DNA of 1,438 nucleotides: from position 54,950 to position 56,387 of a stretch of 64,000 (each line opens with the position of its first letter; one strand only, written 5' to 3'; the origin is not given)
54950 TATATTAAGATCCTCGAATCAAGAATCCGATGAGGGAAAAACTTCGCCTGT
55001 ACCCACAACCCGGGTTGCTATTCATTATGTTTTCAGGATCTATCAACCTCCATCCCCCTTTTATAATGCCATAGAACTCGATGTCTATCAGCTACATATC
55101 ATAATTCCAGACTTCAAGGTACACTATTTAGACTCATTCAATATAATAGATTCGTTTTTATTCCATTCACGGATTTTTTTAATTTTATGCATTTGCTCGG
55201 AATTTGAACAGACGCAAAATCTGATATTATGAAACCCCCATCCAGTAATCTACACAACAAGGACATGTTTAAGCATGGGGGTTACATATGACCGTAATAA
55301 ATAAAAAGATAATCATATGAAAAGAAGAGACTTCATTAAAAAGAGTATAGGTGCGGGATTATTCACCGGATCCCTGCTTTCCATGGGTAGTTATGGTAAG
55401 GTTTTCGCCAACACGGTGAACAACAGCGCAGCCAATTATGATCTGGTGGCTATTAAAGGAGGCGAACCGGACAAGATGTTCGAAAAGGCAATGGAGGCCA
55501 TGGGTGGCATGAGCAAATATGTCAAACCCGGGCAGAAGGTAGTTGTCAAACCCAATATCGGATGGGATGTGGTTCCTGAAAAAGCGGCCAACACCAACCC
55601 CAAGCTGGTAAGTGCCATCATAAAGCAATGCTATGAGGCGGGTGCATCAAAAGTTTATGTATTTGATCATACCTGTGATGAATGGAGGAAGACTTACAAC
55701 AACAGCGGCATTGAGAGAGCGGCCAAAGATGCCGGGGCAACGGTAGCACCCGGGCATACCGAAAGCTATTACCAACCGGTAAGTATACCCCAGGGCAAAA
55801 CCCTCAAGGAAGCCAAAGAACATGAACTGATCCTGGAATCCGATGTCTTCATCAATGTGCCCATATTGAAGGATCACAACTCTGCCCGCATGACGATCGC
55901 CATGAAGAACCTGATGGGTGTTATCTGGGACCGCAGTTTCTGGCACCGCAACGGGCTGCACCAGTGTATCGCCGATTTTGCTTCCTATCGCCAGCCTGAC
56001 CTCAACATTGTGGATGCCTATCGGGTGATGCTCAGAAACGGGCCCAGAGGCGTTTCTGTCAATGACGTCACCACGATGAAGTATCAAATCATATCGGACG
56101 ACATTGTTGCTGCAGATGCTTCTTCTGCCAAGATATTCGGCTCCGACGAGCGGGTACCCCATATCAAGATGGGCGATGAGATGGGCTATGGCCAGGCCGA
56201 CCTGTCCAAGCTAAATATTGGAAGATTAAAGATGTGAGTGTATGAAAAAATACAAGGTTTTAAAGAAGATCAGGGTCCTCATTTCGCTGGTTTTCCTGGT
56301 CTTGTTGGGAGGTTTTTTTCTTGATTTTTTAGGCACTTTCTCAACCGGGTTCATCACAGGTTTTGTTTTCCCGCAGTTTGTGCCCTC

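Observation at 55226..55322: Leader copy B: structure suggests uORF-dependent unmasking of the main start codon, co-regulating a Tat-DUF362/polyferredoxin operon with the giant-protein operon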

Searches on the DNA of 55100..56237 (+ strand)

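Call 16: search_rna_families(source=window, start=55100, end=55400, threshold=evalue, max_evalue=10)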
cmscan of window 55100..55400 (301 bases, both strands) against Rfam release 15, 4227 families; matches with E-value up to 10: 1.
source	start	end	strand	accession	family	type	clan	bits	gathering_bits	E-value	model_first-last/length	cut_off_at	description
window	55228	55288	-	RF04099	MIR837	Gene; miRNA;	-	14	117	5.4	1-122/122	no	MIR837 microRNA precursor family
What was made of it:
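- On Any Rfam 15 family: At E <= 10 on 55100-55400 there is only a meaningless miRNA hit at 14 bits (call 16).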

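Call 41: build_rna_model(alignment_id=A2)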
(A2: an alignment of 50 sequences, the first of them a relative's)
Model R1 built from alignment A2 (50 sequences, 132 columns); structure: RNAalifold consensus.
model positions 116; base pairs 15; branch points 1; effective number of sequences 2.64; information 0.59 bits per position. Calibrated on 0.2 Mb of random sequence (short: E-values are rough).
structure used (alignment columns):
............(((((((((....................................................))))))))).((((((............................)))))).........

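Call 42: search_with_rna_model(model_id=R1, source=window, max_evalue=10, filters=off)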
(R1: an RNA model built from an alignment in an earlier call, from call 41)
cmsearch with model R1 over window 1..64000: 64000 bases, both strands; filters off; matches with E-value up to 10: 18.
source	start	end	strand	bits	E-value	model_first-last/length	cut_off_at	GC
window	55221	55328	+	80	2.3e-15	1-116/116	no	0.33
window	29318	29425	+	74.3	4.3e-14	1-116/116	no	0.35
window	54708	54827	-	39.6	2.2e-06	1-116/116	no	0.3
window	62847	62970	+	35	2.4e-05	1-116/116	no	0.28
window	55181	55295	-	22.9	0.012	1-116/116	no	0.38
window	29297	29392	-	21.4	0.025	1-116/116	no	0.36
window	9625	9675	+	14.7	0.78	1-116/116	no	0.22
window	54640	54719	+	13.5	1.4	1-116/116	no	0.31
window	22778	22846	-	13.4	1.5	1-116/116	no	0.25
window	45161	45237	-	12.1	2.9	1-116/116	no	0.31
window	62810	62914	-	11.7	3.5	1-116/116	no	0.27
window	11711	11822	+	11.5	3.9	1-116/116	no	0.31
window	9394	9493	-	11.5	4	1-116/116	no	0.3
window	40589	40634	-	11.4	4.1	19-65/116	no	0.26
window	13101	13162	+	10.8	5.6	1-116/116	no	0.19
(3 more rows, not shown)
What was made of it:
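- It found 4 in the window (call 42).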

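Call 47: search_with_rna_model(model_id=R1, sources=[L083, L084, L085, L086, L087, L088, L089, L090, L091, L092, L093, L094, L095, L096, L097, L098, L099, L100, L101, L102, L103, L104, L105, L106, L107, L108, L109, L110, L111, L112, L113, L114, L115, L116, L117, L118, L119, L120, L121, L122, L123, L124, L125, L126, L127, L128, L129, L130, L131, L132, L133, L134, L135, L136, L137, L138, L139, L140, L141, L142, L143, L144, L145, L146, L147, L148, L149, L150, L151, L152, L153, L154, L155, L156, L157, L158, L159, L160, L161, L162, L163, L164, L165], max_evalue=0.01)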
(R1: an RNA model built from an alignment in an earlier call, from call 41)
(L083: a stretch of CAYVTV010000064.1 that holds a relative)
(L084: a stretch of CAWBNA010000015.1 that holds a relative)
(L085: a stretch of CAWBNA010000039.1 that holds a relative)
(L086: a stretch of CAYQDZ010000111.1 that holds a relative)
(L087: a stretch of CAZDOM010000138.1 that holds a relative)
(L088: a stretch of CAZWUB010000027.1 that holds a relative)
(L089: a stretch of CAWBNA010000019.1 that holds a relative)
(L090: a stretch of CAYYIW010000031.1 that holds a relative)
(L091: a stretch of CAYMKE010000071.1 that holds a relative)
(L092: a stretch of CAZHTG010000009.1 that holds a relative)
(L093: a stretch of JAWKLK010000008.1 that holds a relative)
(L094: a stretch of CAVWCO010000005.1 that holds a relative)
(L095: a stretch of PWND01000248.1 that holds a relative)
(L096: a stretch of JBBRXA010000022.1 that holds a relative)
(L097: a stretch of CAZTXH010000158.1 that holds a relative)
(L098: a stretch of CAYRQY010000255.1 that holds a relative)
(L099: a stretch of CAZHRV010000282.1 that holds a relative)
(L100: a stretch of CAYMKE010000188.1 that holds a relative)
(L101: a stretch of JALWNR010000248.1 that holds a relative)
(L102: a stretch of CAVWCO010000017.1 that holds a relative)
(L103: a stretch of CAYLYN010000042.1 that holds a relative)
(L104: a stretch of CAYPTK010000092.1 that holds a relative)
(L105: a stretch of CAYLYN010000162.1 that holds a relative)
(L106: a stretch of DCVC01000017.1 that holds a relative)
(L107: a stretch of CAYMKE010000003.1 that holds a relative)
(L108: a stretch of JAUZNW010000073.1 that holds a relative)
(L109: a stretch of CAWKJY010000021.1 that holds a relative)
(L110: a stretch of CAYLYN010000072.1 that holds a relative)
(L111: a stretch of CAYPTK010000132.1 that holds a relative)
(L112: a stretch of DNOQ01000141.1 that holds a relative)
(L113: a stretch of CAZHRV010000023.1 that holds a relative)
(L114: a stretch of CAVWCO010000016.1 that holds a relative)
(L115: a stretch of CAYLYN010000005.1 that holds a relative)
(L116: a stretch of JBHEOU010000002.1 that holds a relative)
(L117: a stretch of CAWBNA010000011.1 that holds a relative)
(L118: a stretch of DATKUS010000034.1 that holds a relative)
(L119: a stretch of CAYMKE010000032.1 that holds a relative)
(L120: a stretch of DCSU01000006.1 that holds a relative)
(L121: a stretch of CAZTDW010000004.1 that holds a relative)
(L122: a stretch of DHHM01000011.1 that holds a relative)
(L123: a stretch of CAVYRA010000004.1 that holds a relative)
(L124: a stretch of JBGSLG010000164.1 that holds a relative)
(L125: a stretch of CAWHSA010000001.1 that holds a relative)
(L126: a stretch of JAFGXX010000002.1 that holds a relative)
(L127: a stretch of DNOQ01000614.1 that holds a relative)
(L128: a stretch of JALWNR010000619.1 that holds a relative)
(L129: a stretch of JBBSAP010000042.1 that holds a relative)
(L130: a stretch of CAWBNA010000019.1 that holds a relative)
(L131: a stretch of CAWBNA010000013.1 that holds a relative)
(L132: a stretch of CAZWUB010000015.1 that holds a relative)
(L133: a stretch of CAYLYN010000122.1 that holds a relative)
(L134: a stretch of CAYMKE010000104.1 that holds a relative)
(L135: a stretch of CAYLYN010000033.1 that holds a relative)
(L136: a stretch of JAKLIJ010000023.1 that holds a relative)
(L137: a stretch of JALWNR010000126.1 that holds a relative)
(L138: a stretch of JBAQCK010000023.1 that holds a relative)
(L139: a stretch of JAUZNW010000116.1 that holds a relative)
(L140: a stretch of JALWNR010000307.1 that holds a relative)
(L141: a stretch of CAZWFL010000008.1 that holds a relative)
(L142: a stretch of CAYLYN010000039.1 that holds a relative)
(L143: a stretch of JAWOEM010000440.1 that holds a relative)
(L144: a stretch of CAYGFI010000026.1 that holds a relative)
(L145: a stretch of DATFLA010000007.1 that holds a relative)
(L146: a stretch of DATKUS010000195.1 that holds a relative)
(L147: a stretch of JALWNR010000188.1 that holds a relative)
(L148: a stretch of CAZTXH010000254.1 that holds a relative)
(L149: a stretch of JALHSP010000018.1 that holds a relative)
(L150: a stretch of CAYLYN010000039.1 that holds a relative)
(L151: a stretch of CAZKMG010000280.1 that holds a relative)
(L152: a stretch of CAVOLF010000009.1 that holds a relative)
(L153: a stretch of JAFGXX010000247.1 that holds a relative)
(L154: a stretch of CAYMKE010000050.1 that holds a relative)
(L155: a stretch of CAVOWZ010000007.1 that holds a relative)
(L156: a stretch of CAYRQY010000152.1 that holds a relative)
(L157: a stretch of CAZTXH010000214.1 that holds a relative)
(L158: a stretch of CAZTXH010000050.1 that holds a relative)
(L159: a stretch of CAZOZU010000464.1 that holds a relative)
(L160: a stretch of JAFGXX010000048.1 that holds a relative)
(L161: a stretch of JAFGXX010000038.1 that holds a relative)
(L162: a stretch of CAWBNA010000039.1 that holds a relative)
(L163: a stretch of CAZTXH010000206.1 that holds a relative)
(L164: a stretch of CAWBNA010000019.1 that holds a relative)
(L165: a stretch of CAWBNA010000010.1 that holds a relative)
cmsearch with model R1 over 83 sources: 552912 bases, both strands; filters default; matches with E-value up to 0.01: 122.
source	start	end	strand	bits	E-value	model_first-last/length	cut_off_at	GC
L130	2844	2959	-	125.6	1.4e-24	1-116/116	no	0.31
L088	2603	2718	-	123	5.3e-24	1-116/116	no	0.29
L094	2088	2203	-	122.1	8.4e-24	1-116/116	no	0.28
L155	7847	7960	-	121.9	9.5e-24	1-116/116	no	0.27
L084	1913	2028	+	120.4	2e-23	1-116/116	no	0.31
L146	4947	5062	-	119.7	2.9e-23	1-116/116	no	0.27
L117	2723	2838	-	119.7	2.9e-23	1-116/116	no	0.3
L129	2425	2540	-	118.9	4.4e-23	1-116/116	no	0.27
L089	4120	4235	-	118.1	6.5e-23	1-116/116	no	0.3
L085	3431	3546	-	116.6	1.4e-22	1-116/116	no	0.35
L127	2596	2711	+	116.3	1.7e-22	1-116/116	no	0.28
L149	7874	7988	-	115.2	2.9e-22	1-116/116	no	0.26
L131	542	657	+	114.8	3.6e-22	1-116/116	no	0.31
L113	972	1085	+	114.8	3.6e-22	1-116/116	no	0.3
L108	2712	2828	-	114.7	3.7e-22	1-116/116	no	0.26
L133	6090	6203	-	113.8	6e-22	1-116/116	no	0.31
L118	2147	2262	-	113.3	7.7e-22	1-116/116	no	0.31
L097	3737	3847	-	111.1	2.4e-21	1-116/116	no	0.28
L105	2466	2573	+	110.4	3.4e-21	1-110/116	3'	0.31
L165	3860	3975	-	109.5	5.4e-21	1-116/116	no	0.3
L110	5894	6005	+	109.4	5.7e-21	1-116/116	no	0.32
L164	4121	4236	-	109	6.9e-21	1-116/116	no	0.3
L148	1599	1714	-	108.6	8.4e-21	1-116/116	no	0.27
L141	762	875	+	108.1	1.1e-20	1-116/116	no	0.31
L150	3836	3949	-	108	1.2e-20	1-116/116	no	0.32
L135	837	946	+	107.3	1.6e-20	1-116/116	no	0.25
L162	4170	4285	+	107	1.9e-20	1-116/116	no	0.29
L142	1426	1538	-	106.6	2.4e-20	1-116/116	no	0.35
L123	6575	6690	+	106.4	2.6e-20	1-116/116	no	0.32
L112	1700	1814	+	105.1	5.2e-20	1-116/116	no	0.33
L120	6848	6963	+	104.9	5.6e-20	1-116/116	no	0.34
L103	1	112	-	104.9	5.8e-20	1-116/116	no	0.35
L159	1932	2042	+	104.4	7.5e-20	1-116/116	no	0.28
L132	6715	6830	+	103.8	9.9e-20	1-116/116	no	0.28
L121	3959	4074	+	103.7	1e-19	1-116/116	no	0.32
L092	4197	4312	-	103.6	1.1e-19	1-116/116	no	0.33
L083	7451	7566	-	103.6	1.1e-19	1-116/116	no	0.25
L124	7481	7596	+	103.5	1.2e-19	1-116/116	no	0.35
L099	7412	7528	-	102.9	1.6e-19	1-116/116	no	0.38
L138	5652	5760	-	101.5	3.2e-19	1-116/116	no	0.33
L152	1829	1944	-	100.9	4.4e-19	1-116/116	no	0.33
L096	2961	3075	-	100.8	4.7e-19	1-116/116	no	0.32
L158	1600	1715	+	99.1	1.1e-18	1-116/116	no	0.34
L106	1838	1952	+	97.6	2.4e-18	1-116/116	no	0.32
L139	4017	4131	-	97.5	2.6e-18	1-116/116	no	0.28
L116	4037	4158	+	95.9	5.7e-18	1-116/116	no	0.34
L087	1452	1591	-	95.5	7.2e-18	1-116/116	no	0.36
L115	3865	3975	-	92.8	2.8e-17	1-116/116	no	0.31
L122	2205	2318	+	92.5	3.2e-17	1-116/116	no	0.26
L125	5471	5576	+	91.2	6.3e-17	1-116/116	no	0.29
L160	1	101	-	91.1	6.6e-17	1-100/116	3'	0.32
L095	2683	2790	-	90.7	8e-17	1-116/116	no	0.28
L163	1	91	-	90.3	1e-16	1-94/116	3'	0.33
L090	5631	5739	-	88.5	2.6e-16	1-116/116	no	0.28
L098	1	89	+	88.3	2.8e-16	28-116/116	5'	0.29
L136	1838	1944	+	86.5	7e-16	1-116/116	no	0.37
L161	55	181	-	86.5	7.1e-16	1-116/116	no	0.31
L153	2417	2508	-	86.1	8.9e-16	25-116/116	5'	0.3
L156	1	89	+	85.8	1e-15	28-116/116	5'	0.3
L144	5253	5365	-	85.6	1.1e-15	1-116/116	no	0.32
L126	327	418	-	85.3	1.3e-15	25-116/116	5'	0.32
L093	2857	2967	+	81.1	1.1e-14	1-116/116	no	0.31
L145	81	189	+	79.3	2.8e-14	1-116/116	no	0.34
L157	4596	4672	-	77.9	5.7e-14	37-116/116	5'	0.3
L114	1845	1947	-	59.6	6.7e-10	1-116/116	no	0.32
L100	6420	6538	-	59.1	8.8e-10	1-116/116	no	0.23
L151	5252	5312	-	57.1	2.5e-09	54-116/116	5'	0.25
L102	4874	4976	-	55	7e-09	1-116/116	no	0.33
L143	7427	7543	+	53.6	1.5e-08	1-116/116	no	0.22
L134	5418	5536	-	52.9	2.2e-08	1-116/116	no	0.24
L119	6757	6871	-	52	3.4e-08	1-116/116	no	0.32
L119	6658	6750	-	50.6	6.8e-08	1-116/116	no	0.25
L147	5393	5512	+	48.4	2.2e-07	1-116/116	no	0.23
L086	2566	2684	-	48.1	2.5e-07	1-116/116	no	0.23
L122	7899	7991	+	47.6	3.2e-07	1-116/116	no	0.4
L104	2242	2334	-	47.4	3.5e-07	1-116/116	no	0.23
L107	3439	3499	-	46.5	5.7e-07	55-116/116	5'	0.23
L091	4568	4689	-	46.5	5.7e-07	1-116/116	no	0.26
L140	4456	4569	-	46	7.1e-07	1-116/116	no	0.3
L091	4986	5078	-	45.7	8.3e-07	1-116/116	no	0.26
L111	6861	6942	+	45.6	9e-07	1-116/116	no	0.26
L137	1497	1565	-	44.4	1.7e-06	48-116/116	5'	0.25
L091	5085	5206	-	44.2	1.9e-06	1-116/116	no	0.28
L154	213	272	-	44.1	1.9e-06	56-116/116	5'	0.22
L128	7319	7426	+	43.6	2.5e-06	1-116/116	no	0.25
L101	971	1078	-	43.2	3e-06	1-116/116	no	0.29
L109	885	1015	-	43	3.3e-06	1-116/116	no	0.32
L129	2458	2574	+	40.5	1.2e-05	1-116/116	no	0.3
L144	5283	5402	+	39.2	2.3e-05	1-116/116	no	0.3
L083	7484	7589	+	38.9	2.8e-05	1-116/116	no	0.25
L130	2877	2987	+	38.4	3.5e-05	1-116/116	no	0.32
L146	4980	5089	+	38.1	4.1e-05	1-116/116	no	0.31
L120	6794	6930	-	35.9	0.00013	1-116/116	no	0.36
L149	7906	7994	+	35.4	0.00017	1-116/116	no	0.28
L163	12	124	+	35.3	0.00018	1-116/116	no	0.31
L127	2574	2678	-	35.1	0.00019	1-116/116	no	0.28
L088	2636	2740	+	34.1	0.00032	1-116/116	no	0.28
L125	5451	5542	-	33.4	0.00047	1-116/116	no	0.34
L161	98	210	+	33.3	0.00049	1-116/116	no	0.32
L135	832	913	-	33.1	0.00053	1-116/116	no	0.27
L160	18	124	+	33.1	0.00054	1-116/116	no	0.35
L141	717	842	-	32.5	0.00071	1-116/116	no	0.35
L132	6710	6797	-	32.5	0.00072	1-116/116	no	0.35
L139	4050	4153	+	32.3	0.0008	1-116/116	no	0.31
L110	5874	5972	-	32.3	0.0008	1-116/116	no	0.35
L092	4230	4334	+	32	0.00093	1-116/116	no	0.32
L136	1817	1912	-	32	0.00094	1-116/116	no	0.4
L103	32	133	+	31.9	0.001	1-116/116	no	0.35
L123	6553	6657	-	31.4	0.0013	1-116/116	no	0.32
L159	1906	2009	-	31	0.0016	1-116/116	no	0.31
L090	5663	5759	+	30.5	0.002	1-116/116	no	0.3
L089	4153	4242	+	29.9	0.0027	1-116/116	no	0.36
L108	2745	2836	+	29.8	0.0029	1-116/116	no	0.29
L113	971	1052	-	29.6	0.0033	1-116/116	no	0.33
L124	7459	7563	-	29.5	0.0034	1-116/116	no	0.35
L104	2341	2474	-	28.9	0.0046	1-116/116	no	0.37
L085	3464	3567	+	28.9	0.0046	1-116/116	no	0.39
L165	3893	3988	+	28.4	0.0059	1-116/116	no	0.34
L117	2756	2866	+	27.7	0.0086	1-116/116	no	0.37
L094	2121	2227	+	27.6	0.0092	1-116/116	no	0.32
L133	6123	6208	+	27.5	0.0097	1-116/116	no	0.35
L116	3982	4125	-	27.4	0.0098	1-116/116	no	0.34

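Call 48: search_with_rna_model(model_id=R1, sources=[L001, L002, L003, L004, L005, L006, L007, L008, L009, L010, L011, L012, L013, L014, L015, L016, L017, L018, L019, L020, L021, L022, L023, L024, L025, L026, L027, L028, L029, L030, L031, L032, L033, L034, L035, L036, L037, L038, L039, L040, L041, L042, L043, L044, L045, L046, L047, L048, L049, L050, L051, L052, L053, L054, L055, L056, L057, L058, L059, L060, L061, L062, L063, L064, L065, L066, L067, L068, L069, L070, L071, L072, L073, L074, L075, L076, L077, L078, L079, L080, L081, L082], max_evalue=0.01)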
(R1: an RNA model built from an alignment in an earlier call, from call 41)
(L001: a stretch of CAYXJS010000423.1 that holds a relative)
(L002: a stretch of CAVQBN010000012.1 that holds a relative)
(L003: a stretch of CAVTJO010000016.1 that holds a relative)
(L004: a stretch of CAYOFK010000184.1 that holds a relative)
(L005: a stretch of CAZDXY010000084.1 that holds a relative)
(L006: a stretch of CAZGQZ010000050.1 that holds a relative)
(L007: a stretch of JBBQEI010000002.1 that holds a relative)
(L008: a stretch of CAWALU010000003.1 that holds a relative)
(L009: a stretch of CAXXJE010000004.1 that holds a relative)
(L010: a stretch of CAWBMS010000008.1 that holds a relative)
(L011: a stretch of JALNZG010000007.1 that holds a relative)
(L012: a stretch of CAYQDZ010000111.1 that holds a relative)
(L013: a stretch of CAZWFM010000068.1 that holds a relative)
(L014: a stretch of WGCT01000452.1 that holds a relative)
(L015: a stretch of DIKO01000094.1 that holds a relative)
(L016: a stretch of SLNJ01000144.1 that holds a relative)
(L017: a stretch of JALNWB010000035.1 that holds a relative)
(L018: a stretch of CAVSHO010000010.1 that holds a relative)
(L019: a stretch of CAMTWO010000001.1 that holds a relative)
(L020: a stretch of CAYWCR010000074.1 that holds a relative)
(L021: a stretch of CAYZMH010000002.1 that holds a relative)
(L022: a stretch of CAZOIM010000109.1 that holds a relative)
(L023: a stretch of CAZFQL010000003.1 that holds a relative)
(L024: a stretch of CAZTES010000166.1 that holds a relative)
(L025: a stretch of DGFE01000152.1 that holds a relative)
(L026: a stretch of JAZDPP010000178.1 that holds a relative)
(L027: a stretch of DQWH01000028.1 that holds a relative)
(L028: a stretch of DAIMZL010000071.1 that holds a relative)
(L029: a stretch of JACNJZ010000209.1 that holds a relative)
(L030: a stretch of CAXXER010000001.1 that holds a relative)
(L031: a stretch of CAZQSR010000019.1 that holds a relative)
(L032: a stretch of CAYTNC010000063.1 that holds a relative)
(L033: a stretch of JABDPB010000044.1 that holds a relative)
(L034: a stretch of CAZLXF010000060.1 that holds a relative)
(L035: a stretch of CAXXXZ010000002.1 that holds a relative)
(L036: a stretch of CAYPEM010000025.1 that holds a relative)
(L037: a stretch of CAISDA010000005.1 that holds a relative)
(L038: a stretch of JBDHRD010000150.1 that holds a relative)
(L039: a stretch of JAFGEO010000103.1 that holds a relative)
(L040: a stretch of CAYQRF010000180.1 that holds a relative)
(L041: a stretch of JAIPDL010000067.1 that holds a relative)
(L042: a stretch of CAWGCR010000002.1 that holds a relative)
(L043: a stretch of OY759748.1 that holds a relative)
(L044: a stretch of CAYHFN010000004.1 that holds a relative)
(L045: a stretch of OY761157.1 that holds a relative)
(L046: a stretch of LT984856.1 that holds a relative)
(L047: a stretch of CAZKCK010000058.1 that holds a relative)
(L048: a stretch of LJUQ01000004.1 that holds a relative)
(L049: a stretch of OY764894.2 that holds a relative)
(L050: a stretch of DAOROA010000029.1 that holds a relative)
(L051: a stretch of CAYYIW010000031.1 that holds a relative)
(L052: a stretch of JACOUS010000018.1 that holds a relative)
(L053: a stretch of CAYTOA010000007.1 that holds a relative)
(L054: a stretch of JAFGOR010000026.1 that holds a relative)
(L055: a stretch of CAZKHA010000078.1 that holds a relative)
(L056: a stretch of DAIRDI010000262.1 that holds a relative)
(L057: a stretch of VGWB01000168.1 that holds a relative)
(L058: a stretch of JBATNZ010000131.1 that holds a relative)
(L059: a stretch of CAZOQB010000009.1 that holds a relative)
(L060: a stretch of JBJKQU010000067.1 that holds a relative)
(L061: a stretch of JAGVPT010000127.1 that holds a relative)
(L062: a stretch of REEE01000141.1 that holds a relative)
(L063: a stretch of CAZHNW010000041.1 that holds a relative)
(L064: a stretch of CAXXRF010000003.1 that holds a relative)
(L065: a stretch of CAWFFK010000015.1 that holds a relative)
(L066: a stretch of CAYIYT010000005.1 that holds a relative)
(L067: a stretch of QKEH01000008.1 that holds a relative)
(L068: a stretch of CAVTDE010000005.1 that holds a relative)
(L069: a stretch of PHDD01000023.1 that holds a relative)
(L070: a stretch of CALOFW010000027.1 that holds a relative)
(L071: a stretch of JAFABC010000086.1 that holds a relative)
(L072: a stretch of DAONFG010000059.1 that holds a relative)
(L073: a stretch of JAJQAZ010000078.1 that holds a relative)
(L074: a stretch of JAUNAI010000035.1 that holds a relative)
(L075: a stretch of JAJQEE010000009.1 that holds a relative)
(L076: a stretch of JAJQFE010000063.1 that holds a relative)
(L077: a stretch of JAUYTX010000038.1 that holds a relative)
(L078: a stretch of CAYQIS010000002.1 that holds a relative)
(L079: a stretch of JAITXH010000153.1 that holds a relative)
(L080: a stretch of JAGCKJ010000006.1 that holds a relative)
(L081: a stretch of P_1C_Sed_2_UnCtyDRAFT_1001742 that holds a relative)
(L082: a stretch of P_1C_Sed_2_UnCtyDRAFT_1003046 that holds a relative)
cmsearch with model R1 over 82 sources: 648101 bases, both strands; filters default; matches with E-value up to 0.01: 5.
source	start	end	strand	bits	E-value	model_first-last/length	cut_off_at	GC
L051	3904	4012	+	88.5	3e-16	1-116/116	no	0.28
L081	2755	2863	+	59.2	9.6e-10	1-116/116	no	0.31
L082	2880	2989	+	57.4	2.4e-09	1-116/116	no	0.41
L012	3894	4012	+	48.1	3e-07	1-116/116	no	0.23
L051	3884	3980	-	30.5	0.0023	1-116/116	no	0.3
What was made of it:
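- In 648 kb of DUF362 loci from many phyla it found only the elements already known (call 48).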
